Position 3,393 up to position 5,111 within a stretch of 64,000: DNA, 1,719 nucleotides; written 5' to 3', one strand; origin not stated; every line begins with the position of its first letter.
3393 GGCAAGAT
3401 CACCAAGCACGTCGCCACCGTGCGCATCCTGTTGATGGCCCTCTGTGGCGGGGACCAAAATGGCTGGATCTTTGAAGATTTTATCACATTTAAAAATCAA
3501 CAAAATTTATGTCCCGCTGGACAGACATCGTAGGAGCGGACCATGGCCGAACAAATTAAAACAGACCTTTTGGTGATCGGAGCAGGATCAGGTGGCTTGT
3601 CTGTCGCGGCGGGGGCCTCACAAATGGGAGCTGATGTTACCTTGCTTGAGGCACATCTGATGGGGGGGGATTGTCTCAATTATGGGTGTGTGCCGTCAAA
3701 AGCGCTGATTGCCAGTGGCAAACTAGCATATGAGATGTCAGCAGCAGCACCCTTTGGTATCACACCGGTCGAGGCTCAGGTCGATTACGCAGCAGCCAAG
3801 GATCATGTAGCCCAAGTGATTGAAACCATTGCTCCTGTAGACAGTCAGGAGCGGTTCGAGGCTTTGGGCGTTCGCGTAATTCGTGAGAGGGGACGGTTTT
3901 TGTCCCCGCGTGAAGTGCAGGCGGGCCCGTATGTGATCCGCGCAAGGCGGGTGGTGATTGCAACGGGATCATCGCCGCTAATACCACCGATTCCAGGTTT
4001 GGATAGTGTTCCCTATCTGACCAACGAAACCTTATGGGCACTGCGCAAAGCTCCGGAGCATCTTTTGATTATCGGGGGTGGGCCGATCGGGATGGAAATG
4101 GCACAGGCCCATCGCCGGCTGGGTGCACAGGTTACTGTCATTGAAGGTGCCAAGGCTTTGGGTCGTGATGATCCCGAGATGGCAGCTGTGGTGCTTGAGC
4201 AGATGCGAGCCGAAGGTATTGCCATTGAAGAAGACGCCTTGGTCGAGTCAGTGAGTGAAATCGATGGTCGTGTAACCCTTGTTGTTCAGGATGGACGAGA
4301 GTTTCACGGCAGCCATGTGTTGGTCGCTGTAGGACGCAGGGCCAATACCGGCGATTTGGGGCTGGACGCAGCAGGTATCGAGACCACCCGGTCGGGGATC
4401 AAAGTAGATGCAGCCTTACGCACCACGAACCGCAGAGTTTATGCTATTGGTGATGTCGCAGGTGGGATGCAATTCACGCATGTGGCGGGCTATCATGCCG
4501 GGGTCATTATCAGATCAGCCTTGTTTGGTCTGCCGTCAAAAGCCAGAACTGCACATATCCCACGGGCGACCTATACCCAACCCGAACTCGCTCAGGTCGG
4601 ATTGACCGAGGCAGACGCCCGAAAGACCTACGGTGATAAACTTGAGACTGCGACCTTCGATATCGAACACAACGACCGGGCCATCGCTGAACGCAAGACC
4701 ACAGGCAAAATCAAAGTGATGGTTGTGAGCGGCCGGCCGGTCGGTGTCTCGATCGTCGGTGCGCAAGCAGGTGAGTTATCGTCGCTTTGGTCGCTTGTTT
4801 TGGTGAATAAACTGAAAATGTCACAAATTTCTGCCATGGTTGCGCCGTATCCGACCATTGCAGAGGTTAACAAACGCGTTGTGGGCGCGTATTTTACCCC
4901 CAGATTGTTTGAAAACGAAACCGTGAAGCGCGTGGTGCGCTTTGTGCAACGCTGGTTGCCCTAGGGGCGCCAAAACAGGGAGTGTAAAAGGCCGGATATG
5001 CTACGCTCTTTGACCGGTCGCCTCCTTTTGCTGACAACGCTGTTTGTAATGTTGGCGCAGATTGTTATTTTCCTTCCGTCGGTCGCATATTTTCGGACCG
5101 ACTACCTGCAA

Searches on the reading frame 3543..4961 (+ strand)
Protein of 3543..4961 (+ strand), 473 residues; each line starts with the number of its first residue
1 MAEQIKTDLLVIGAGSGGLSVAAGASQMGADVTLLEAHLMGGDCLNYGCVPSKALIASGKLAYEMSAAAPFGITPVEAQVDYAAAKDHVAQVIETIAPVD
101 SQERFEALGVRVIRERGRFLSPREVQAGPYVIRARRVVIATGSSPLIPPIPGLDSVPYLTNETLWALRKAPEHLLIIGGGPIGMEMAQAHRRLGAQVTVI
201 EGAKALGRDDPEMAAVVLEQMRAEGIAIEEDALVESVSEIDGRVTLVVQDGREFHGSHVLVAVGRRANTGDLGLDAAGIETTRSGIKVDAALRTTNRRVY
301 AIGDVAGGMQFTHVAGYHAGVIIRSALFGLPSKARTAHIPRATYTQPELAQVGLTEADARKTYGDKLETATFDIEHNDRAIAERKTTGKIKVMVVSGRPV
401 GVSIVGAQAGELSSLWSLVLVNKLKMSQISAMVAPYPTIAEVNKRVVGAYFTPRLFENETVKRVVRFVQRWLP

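Call 90: search_protein_families(library=pfam, proteins=[window:3543-4961:+], max_evalue=0.00001)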
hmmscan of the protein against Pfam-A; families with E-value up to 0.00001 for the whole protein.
window:3543-4961:+ (473 aa): 9 families
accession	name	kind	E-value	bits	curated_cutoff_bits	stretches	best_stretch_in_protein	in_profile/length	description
PF07992.20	Pyr_redox_2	-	6.3e-61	206.8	26.1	1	8-318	2-290/291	Pyridine nucleotide-disulphide oxidoreductase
PF02852.28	Pyr_redox_dim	-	5.3e-22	78.6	25.3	1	339-443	1-106/110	Pyridine nucleotide-disulphide oxidoreductase, dimerisation domain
PF00070.33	Pyr_redox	-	2.4e-18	66.9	22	1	173-248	1-79/82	Pyridine nucleotide-disulphide oxidoreductase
PF13738.12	Pyr_redox_3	-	8.5e-14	51.9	30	1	125-283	116-283/305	Pyridine nucleotide-disulphide oxidoreductase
PF03486.20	HI0933_like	-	2.8e-09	37.2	50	0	174-208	3-37/244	HI0933-like protein Rossmann domain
PF01134.28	GIDA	-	1.4e-08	34.7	22.1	1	8-69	1-60/391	Glucose inhibited division protein A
PF13450.12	NAD_binding_8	-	7.9e-08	32.9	21.9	0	11-44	1-35/68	NAD(P)-binding Rossmann-like domain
PF01262.27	AlaDh_PNT_C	-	1.4e-07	31.6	23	0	171-247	28-100/214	Alanine dehydrogenase/PNT, C-terminal domain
PF01266.30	DAO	-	8.4e-07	29.3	27.9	0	8-41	1-35/353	FAD dependent oxidoreductase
